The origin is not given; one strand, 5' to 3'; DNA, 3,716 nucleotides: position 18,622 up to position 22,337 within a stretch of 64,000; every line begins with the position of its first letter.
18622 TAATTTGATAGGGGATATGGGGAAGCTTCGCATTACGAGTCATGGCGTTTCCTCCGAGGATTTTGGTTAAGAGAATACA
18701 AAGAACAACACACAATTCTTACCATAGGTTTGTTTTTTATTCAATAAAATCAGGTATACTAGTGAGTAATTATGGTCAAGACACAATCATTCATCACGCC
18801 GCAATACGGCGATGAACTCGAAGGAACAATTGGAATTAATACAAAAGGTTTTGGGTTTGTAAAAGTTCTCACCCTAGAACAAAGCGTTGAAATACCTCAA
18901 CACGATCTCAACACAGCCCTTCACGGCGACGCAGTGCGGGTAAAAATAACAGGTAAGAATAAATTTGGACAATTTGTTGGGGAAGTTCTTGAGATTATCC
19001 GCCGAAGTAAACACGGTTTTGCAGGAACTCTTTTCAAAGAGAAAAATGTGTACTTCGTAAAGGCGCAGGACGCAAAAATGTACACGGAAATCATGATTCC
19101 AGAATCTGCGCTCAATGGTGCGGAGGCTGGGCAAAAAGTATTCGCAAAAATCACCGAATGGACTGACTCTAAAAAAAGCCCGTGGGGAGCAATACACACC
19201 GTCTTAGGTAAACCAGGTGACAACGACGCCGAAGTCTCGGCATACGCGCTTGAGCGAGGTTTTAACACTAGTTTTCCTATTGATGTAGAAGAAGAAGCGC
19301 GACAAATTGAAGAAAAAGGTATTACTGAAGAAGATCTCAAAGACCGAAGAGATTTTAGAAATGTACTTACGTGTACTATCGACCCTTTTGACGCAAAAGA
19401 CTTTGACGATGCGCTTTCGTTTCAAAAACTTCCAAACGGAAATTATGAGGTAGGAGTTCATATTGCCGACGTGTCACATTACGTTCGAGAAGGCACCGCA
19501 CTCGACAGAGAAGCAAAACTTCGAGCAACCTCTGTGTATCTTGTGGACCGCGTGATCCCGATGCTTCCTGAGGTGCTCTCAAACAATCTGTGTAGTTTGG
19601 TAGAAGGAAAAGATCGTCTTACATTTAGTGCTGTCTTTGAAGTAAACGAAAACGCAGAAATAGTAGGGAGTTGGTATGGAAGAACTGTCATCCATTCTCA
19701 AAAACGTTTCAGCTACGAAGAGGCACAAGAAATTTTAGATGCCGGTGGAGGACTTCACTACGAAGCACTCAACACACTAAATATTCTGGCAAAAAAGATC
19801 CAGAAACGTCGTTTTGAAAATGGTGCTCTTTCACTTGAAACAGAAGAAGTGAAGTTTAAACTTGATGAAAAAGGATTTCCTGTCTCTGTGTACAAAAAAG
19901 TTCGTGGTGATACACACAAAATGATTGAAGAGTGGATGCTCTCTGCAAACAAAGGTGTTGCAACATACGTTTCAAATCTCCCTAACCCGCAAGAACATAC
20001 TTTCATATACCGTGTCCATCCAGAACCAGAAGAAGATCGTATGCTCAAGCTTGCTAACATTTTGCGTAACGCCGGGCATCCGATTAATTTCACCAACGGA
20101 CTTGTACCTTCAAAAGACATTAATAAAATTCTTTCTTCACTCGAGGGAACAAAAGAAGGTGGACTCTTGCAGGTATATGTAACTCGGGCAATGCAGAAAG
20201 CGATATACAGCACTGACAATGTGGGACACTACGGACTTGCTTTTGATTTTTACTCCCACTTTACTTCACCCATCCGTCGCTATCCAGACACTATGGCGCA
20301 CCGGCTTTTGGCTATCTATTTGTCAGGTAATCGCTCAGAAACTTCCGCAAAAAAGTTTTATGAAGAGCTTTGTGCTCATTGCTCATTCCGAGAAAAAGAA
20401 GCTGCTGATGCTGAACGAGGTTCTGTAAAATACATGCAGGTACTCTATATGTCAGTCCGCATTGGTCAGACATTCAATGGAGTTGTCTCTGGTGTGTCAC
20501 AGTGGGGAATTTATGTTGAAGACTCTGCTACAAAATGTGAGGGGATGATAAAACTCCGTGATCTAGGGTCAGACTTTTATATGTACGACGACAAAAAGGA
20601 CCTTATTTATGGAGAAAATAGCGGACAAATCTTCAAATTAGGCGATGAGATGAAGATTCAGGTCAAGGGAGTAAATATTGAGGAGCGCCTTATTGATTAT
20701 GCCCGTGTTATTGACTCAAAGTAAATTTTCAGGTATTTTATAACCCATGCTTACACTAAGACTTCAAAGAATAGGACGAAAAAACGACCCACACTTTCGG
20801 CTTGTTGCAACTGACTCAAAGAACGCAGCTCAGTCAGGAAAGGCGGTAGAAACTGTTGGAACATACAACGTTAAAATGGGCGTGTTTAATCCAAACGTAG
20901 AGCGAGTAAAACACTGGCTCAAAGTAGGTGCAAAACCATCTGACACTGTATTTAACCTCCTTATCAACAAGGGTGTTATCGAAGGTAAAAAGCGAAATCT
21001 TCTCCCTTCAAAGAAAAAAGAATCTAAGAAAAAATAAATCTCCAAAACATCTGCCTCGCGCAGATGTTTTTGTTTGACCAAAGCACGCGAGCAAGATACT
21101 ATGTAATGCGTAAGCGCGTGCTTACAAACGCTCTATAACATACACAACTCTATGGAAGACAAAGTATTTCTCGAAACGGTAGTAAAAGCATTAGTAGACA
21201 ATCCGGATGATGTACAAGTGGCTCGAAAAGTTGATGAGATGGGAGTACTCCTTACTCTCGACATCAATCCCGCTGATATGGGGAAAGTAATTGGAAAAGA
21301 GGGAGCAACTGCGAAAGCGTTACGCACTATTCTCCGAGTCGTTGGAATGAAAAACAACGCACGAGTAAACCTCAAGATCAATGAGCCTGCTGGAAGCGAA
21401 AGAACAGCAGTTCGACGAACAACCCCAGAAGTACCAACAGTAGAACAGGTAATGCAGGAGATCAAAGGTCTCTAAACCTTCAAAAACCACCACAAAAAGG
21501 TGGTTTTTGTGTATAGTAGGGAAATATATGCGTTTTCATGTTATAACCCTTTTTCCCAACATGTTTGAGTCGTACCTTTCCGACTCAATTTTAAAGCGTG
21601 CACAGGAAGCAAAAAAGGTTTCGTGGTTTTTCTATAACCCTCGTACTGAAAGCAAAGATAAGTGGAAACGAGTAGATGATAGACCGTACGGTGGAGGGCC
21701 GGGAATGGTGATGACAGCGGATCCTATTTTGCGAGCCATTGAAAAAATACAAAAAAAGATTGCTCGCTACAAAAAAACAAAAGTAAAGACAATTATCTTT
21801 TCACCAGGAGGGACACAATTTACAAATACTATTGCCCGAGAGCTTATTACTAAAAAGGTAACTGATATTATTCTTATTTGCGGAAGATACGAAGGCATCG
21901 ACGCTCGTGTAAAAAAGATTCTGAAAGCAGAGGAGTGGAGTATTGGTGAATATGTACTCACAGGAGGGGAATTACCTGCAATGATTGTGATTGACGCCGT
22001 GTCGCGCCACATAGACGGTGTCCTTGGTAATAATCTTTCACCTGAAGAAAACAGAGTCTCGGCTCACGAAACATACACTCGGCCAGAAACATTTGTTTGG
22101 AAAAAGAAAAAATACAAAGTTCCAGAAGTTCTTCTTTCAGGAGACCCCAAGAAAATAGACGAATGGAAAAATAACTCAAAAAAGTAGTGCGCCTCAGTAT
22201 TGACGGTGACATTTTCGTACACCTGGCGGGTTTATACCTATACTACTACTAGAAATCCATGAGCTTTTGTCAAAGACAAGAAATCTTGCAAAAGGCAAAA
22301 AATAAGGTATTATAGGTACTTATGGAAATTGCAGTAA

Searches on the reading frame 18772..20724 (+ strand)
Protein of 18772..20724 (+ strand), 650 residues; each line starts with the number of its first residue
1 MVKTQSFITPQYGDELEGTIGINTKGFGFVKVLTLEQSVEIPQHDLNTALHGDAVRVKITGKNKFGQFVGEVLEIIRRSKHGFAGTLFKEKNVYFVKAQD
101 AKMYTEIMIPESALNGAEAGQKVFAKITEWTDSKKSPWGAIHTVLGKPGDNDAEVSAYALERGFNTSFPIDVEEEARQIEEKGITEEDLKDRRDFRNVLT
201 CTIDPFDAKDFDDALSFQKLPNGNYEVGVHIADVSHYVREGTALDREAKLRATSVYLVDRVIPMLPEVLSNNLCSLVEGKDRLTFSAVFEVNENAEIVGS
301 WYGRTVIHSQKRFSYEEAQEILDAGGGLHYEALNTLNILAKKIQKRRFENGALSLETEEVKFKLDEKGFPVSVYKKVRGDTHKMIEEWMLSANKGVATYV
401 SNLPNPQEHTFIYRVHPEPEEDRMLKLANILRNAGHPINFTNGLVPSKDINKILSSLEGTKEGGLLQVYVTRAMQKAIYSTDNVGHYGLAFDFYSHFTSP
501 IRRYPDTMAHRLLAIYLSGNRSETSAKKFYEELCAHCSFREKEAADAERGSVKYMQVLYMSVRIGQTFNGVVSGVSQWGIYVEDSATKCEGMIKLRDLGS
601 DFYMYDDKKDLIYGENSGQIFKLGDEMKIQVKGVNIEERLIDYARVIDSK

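Call 8: search_protein_families(library=pfam, proteins=[window:18772-20724:+], max_evalue=0.001)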
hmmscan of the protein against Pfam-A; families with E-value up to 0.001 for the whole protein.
window:18772-20724:+ (650 aa): 5 families
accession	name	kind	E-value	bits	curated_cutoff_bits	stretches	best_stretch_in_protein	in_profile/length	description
PF00773.25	RNB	-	2e-107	359.7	29.3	1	192-518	1-325/326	RNB domain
PF17876.7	CSD2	-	1.3e-23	83.3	26.2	1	95-169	1-74/74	Cold shock domain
PF08206.17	OB_RNB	-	1.5e-15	57.1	24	1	18-68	1-51/58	Ribonuclease B OB domain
PF17849.7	OB_Dis3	-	5.6e-06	26.8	22.8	1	107-160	14-74/77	Dis3-like cold-shock domain 2 (CSD2)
PF00575.29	S1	-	1e-05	26.2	22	1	563-639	3-67/74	S1 RNA binding domain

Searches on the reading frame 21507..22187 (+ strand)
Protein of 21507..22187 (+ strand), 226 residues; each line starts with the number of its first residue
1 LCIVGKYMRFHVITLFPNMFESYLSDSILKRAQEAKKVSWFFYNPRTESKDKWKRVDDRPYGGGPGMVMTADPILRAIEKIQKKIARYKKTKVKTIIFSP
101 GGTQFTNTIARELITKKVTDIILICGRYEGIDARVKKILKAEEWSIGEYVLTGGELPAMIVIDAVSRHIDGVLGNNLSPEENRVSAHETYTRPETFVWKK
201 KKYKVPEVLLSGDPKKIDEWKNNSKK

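Call 50: search_protein_families(library=pfam, proteins=[window:21507-22187:+], max_evalue=0.001)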
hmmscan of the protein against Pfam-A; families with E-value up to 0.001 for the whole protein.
window:21507-22187:+ (226 aa): 1 family
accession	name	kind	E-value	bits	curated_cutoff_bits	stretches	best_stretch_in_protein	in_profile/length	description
PF01746.26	tRNA_m1G_MT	-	8.3e-43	146.8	27.3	1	30-223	2-184/195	tRNA (Guanine-1)-methyltransferase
